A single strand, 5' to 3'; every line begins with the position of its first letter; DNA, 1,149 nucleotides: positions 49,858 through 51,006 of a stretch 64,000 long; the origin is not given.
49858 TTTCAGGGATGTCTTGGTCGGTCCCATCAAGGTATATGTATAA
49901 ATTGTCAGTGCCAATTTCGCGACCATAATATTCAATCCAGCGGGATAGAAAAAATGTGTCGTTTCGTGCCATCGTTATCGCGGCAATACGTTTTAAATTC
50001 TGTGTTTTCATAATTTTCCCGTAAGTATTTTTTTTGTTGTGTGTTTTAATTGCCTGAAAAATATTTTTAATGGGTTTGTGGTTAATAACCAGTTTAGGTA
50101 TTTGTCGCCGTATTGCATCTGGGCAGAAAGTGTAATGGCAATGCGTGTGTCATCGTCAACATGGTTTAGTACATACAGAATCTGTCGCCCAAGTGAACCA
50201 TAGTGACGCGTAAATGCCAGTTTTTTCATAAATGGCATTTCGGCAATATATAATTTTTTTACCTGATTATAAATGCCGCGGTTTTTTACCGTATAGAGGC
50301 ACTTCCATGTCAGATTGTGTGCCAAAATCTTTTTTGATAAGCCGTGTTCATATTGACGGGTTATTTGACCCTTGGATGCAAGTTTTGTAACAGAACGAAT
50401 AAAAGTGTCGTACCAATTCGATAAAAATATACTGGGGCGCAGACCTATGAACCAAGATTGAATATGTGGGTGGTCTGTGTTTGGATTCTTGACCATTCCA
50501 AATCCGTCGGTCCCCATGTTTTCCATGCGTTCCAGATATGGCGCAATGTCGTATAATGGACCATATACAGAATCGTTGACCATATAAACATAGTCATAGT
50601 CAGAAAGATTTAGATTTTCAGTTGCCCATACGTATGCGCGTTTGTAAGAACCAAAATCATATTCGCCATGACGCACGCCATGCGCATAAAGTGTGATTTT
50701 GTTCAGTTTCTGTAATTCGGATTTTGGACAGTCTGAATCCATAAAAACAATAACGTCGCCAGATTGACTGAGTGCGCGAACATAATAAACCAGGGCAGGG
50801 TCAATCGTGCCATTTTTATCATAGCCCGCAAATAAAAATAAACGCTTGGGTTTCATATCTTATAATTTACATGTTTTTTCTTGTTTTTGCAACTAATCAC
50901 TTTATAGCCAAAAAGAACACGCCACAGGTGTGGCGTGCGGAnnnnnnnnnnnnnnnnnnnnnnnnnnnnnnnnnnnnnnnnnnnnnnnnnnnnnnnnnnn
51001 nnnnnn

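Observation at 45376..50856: Six-gene polysaccharide-modification cluster with a Stealth phosphotransferase between recA and typA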

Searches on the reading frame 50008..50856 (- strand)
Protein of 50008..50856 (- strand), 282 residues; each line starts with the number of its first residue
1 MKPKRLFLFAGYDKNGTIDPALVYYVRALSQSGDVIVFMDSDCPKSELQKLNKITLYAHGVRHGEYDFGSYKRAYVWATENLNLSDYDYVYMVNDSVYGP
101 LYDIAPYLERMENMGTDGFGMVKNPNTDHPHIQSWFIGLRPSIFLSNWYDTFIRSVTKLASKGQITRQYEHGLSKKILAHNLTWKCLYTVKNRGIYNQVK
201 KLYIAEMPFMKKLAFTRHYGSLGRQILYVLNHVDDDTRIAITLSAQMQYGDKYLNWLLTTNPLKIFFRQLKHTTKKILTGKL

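Call 3: search_protein_families(library=pfam, proteins=[window:50008-50856:-], max_evalue=0.01)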
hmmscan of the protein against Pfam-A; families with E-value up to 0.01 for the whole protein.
window:50008-50856:- (282 aa): 1 family
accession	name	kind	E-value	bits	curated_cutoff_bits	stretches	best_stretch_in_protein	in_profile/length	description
PF05045.17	RgpF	-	3.6e-16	59.3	25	1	36-236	2-223/503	Rhamnan synthesis protein F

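Call 4: search_protein_families(library=ncbifam, proteins=[window:50008-50856:-], max_evalue=0.01)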
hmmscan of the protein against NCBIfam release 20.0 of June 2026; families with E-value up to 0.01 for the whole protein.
window:50008-50856:- (282 aa): 0 families

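Call 38: search_solved_structures(query=window:50008-50856:-, max_evalue=1)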
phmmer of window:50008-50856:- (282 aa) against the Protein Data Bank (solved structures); distinct sequences matched with E-value up to 1: 2.
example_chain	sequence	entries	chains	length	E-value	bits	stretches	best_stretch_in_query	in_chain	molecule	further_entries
9gzg_A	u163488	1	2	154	0.011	18.1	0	10-30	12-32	Engineered CTPR protein with glutamic acids for conductivity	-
2v6y_B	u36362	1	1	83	0.57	12.5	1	6-48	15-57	AAA FAMILY ATPASE, P60 KATANIN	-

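Call 42: find_homologous_proteins(query=window:50008-50856:-, max_evalue=0.00001)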
Query window:50008-50856:- (282 aa): 1087 proteins with E <= 0.00001 among 1331 candidates; the best 120 are listed.
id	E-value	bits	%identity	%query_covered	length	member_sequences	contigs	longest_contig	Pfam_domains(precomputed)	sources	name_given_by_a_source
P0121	4.8e-189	644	99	100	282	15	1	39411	PF05045.18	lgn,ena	-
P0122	4.4e-160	549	82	100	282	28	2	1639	PF05045.18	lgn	-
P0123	6.8e-150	516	77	100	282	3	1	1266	PF05045.18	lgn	-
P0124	9.3e-147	506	78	99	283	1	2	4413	PF05045.18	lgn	-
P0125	3.2e-140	484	71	100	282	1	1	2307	PF05045.18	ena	-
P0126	3.5e-136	471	71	100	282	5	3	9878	PF05045.18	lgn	-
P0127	3.5e-130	451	67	99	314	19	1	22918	PF05045.18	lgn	-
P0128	1.4e-128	446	66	99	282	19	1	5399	PF05045.18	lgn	-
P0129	6.2e-127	441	66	98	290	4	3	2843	PF05045.18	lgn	-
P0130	2.3e-126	439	65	99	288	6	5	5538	PF05045.18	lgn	-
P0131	2.7e-126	439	63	99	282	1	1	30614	PF05045.18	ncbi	-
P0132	2.0e-123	429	63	99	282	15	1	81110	PF05045.18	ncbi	-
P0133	2.2e-123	429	62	99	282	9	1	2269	PF05045.18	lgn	-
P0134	5.1e-123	428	62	99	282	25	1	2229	PF05045.18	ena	-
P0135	2.5e-122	426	62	99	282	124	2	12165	PF05045.18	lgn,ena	-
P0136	1.1e-121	423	65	99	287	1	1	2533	PF05045.18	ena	-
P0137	2.6e-121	422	63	98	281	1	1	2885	PF05045.18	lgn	-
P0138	3.8e-121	422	63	98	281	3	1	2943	PF05045.18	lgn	-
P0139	3.8e-121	422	62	98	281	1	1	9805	PF05045.18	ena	-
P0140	3.9e-121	422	62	98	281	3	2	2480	PF05045.18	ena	-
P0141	6.1e-121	421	62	99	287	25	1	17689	PF05045.18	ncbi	-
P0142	6.7e-121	421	63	99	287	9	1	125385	PF05045.18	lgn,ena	-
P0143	1.6e-120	420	63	99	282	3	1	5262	PF05045.18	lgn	-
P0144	2.9e-120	419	62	99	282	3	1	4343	PF05045.18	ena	-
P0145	3.6e-120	418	64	98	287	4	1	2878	PF05045.18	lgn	-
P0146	3.9e-120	418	62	99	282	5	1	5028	PF05045.18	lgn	-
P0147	4.9e-120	418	62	99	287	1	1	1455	PF05045.18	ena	-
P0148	6.3e-120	418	62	98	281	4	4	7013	PF05045.18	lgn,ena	-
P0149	6.5e-120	418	63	99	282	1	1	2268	PF05045.18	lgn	-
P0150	1.4e-119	417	61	99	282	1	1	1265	PF05045.18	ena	-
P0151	1.6e-119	416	63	99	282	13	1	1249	PF05045.18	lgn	-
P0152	4.3e-119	415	61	99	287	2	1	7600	PF05045.18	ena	-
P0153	4.4e-119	415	62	100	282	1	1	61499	PF05045.18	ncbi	-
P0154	5.5e-119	415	61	99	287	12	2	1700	PF05045.18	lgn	-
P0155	6.6e-119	414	63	100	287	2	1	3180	PF05045.18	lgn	-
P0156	6.7e-119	414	63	98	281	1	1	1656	PF05045.18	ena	-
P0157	7.5e-119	414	61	100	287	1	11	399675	PF05045.18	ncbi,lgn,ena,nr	ncbi:MAG: hypothetical protein IJX89_04465 [Alphaproteobacteria bacterium]|nr:hypothetical protein [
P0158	8.1e-119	414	62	99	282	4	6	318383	PF05045.18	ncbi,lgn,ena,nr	ncbi:MAG: hypothetical protein J6R22_01325 [Alphaproteobacteria bacterium]|nr:hypothetical protein [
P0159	8.1e-119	414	61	100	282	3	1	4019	PF05045.18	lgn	-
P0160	9.9e-119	414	61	99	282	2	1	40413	PF05045.18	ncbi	-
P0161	2.9e-118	412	61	98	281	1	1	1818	PF05045.18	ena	-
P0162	4.2e-118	412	64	98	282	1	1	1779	PF05045.18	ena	-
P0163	8.2e-118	411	62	99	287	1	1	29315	PF05045.18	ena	-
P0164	1.5e-117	410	62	99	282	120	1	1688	PF05045.18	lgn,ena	-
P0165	1.6e-117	410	61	98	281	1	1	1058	PF05045.18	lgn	-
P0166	2.9e-117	409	60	98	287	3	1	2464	PF05045.18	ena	-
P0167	3.2e-117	409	60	99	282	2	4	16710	PF05045.18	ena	-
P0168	3.2e-117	409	60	99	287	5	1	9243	PF05045.18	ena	-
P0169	5.7e-117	408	63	99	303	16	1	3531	PF05045.18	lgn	-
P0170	8.9e-117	407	59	99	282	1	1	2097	PF05045.18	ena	-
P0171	1.1e-116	407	63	93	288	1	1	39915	PF05045.18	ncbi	-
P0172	1.1e-116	407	61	100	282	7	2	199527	PF05045.18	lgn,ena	-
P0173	1.2e-116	407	61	98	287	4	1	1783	PF05045.18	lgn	-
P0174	1.6e-116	406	60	100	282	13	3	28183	PF05045.18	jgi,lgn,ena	-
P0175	3.4e-116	405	61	98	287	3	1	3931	PF05045.18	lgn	-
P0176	4.9e-116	405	61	98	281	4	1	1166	PF05045.18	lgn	-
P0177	4.9e-116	405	59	99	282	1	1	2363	PF05045.18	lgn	-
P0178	2.5e-115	403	61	99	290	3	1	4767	PF05045.18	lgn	-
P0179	3.0e-115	402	62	99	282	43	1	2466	PF05045.18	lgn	-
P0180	4.2e-115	402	59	99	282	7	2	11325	PF05045.18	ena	-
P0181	4.2e-115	402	60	99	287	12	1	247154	PF05045.18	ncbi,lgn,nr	ncbi:MAG: rhamnan synthesis F family protein [Alphaproteobacteria bacterium]|nr:rhamnan synthesis F 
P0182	5.6e-115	401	59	99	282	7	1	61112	PF05045.18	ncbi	-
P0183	5.8e-115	401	60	98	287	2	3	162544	PF05045.18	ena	-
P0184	7.3e-115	401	60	100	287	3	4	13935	PF05045.18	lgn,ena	-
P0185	3.1e-114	399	61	99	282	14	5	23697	PF05045.18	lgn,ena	-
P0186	3.5e-114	399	62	98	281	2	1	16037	PF05045.18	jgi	-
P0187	5.9e-114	398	60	99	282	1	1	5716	PF05045.18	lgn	-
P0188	7.6e-114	398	62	99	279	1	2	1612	PF05045.18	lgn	-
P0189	8.0e-114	398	61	99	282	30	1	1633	PF05045.18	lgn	-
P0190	8.9e-114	397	60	99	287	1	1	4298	PF05045.18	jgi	jgi:lipopolysaccharide biosynthesis protein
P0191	1.4e-113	397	58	99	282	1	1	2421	PF05045.18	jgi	jgi:lipopolysaccharide biosynthesis protein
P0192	1.7e-113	397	61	99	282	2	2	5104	PF05045.18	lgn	-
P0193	1.9e-113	396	59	100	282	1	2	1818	PF05045.18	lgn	-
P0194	2.2e-113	396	60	99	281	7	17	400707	PF05045.18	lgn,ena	-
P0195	2.9e-113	396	59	98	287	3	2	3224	PF05045.18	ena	-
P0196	6.7e-113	395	60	99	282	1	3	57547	PF05045.18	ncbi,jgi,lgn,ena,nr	ncbi:MAG: hypothetical protein IKZ34_00720 [Alphaproteobacteria bacterium]|jgi:lipopolysaccharide bi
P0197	1.5e-112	393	58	99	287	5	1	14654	PF05045.18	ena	-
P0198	1.7e-112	393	59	99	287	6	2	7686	PF05045.18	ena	-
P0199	1.8e-112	393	59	99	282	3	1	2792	PF05045.18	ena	-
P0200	2.1e-112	393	61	98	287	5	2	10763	PF05045.18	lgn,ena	-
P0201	3.0e-112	392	60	99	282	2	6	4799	PF05045.18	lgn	-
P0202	3.0e-112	392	61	100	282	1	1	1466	PF05045.18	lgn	-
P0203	5.6e-112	392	59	99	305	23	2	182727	PF05045.18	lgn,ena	-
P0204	5.7e-112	392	60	100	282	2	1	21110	PF05045.18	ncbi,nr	ncbi:MAG: rhamnan synthesis F family protein [Alphaproteobacteria bacterium]|nr:rhamnan synthesis F 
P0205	7.7e-112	391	61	99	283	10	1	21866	PF05045.18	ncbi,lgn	ncbi:MAG: rhamnan synthesis F family protein [Alphaproteobacteria bacterium]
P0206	8.3e-112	391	58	100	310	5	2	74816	PF05045.18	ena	-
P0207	9.2e-112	391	60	99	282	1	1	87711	PF05045.18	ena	-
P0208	1.4e-111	390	61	98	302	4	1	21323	PF05045.18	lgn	-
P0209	1.7e-111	390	60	99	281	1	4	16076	PF05045.18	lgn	-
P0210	2.2e-111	390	60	100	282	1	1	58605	PF05045.18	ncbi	-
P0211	2.9e-111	389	60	98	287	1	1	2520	PF05045.18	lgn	-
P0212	3.3e-111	389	57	98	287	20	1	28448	PF05045.18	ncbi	-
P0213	3.3e-111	389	59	99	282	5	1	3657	PF05045.18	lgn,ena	-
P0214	3.6e-111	389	58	98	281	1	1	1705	PF05045.18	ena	-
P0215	5.7e-111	388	59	99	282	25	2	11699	PF05045.18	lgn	-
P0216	1.1e-110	387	57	98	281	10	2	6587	PF05045.18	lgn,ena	-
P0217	1.3e-110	387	59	98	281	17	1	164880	PF05045.18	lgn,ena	-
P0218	1.5e-110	387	58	100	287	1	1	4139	PF05045.18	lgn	-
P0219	2.3e-110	386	60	98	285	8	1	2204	PF05045.18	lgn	-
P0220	4.3e-110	385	57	99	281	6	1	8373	PF05045.18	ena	-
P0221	5.6e-110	385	58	97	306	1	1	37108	PF05045.18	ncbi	-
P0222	5.9e-110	385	58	99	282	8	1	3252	PF05045.18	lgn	-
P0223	6.7e-110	385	60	98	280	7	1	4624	PF05045.18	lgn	-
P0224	6.9e-110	385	57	99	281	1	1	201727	PF05045.18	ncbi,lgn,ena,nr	ncbi:hypothetical protein HDR61_01545 [bacterium]|nr:hypothetical protein [bacterium]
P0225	7.8e-110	385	59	98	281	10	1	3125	PF05045.18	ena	-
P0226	1.1e-109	384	56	99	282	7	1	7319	PF05045.18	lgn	-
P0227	1.4e-109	384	60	100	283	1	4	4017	PF05045.18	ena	-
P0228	1.6e-109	384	57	98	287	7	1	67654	PF05045.18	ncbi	-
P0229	1.6e-109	384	58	99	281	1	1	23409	PF05045.18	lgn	-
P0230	1.7e-109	383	59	98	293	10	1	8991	PF05045.18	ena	-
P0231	1.7e-109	383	57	98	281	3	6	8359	PF05045.18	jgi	-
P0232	2.0e-109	383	56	99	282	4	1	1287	PF05045.18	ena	-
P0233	2.0e-109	383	61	99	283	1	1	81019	PF05045.18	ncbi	-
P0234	2.6e-109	383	59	99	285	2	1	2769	PF05045.18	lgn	-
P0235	2.8e-109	383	56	99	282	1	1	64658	PF05045.18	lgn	-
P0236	3.1e-109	383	59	98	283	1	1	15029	PF05045.18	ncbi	-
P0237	6.9e-109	381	59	99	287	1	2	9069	PF05045.18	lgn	-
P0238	8.6e-109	381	58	96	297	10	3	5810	PF05045.18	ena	-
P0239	9.6e-109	381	60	99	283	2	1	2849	PF05045.18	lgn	-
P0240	1.2e-108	381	59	100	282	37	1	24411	PF05045.18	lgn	-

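Call 58: predict_structure(alignment_id=A1)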
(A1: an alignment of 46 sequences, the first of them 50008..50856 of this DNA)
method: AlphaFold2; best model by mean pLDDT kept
length: 282 residues; sequences in the alignment: 46
mean_pLDDT: 95.0   pTM: 0.92
mean pLDDT of the five models: 95.0, 94.4, 94.2, 93.6, 93.2
residues with pLDDT >= 90: 245; 70-90: 34; 50-70: 3; < 50: 0
segments of 3 or more residues with pLDDT < 50: none
pLDDT, mean of each block of 10 residues (from residue 1): 95 96 98 98 97 98 95 98 98 97 98 98 86 94 98 97 90 96 97 92 98 94 97 98 97 96 89 82 60
secondary structure, 60 per line:
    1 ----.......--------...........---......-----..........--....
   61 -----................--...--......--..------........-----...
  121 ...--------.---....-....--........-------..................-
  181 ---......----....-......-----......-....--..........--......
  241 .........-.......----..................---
elements in order: E5-11 H20-30 E34-39 H45-54 E57-60 H66-81 E89-94 H105-112 E118-123 E136-139 H141-144 H147-154 H162-179 E184-189 H194-197 H199-204 H212-215 H217-220 H223-232 H235-249 H251-257 H262-279

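Call 60: fold_search(model_id=the predicted structure, library=pdb)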
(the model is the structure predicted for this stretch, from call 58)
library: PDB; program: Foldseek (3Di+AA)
matches with E <= 10: 1669; with E <= 0.001: 108
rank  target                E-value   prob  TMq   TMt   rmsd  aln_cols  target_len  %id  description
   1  3cgx                  2.1e-06  1.00  0.39  0.45   9.3       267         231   17  Crystal structure of putative nucleotide-diphospho-sugar transferase (YP_389115.1) from Desulfovibrio desulfuricans G20  (released 2008-03-18)
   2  8yrl_A                8.6e-06  1.00  0.47  0.31   6.3       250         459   14  Crystal structure of Aspergillus fumigatus Galactofuranosylransferase (AfGfsA) in complex with UDP and galactofuranose (released 2024-10-30)
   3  4ayj_C                3.3e-05  1.00  0.39  0.46   5.9       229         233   14  Molecular structure of a metal-independent bacterial glycosyltransferase that catalyzes the synthesis of histo-blood g (released 2012-12-19)
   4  9fmv_A                4.2e-05  1.00  0.41  0.17  14.3       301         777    8  Cryo-EM structure of the c-di-GMP-free synthase:pEtN transferase complex (BcsA-Bct-G3) from the E. coli cellulose secr (released 2024-10-16)
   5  1zct_A                4.4e-05  1.00  0.42  0.45   7.8       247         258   14  structure of glycogenin truncated at residue 270 in a complex with UDP (released 2005-04-26)
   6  9b8v_E                4.7e-05  1.00  0.41  0.16  16.8       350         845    8  AlphaFold2 informed cryo-EM model of the E. coli cellulose synthase BcsAG3B6 complex (released 2025-02-19)
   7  1ll0_B                6.0e-05  1.00  0.42  0.44   9.1       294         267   12  Crystal Structure of Rabbit Muscle Glycogenin (released 2002-05-15)
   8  3rmv                  6.8e-05  1.00  0.42  0.47  10.3       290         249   13  Crystal Structure of Human Glycogenin-1 (GYG1) T83M mutant complexed with manganese and UDP (released 2011-05-18)
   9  1ll0_C                7.2e-05  1.00  0.40  0.42  10.3       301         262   13  Crystal Structure of Rabbit Muscle Glycogenin (released 2002-05-15)
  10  4cjb_D                8.1e-05  1.00  0.34  0.39   6.7       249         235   10  orthorhombic crystal form of Bogt6a E192Q in complex with GalNAc (released 2014-02-05)
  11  1ll0_I                8.1e-05  1.00  0.40  0.42  11.5       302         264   14  Crystal Structure of Rabbit Muscle Glycogenin (released 2002-05-15)
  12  4cj8_N                8.6e-05  1.00  0.39  0.44   5.7       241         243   12  monoclinic crystal form of Bogt6a E192Q in complex with UDP-GalNAc, UDP and GalNAc (released 2014-02-05)
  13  4ayj_B                8.6e-05  1.00  0.37  0.43   5.7       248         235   13  Molecular structure of a metal-independent bacterial glycosyltransferase that catalyzes the synthesis of histo-blood g (released 2012-12-19)
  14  1ll0_E                9.2e-05  1.00  0.40  0.42  10.3       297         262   13  Crystal Structure of Rabbit Muscle Glycogenin (released 2002-05-15)
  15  3v8z                  9.7e-05  1.00  0.39  0.42   8.6       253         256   13  Structure of apo-glycogenin truncated at residue 270 complexed with UDP (released 2012-01-25)
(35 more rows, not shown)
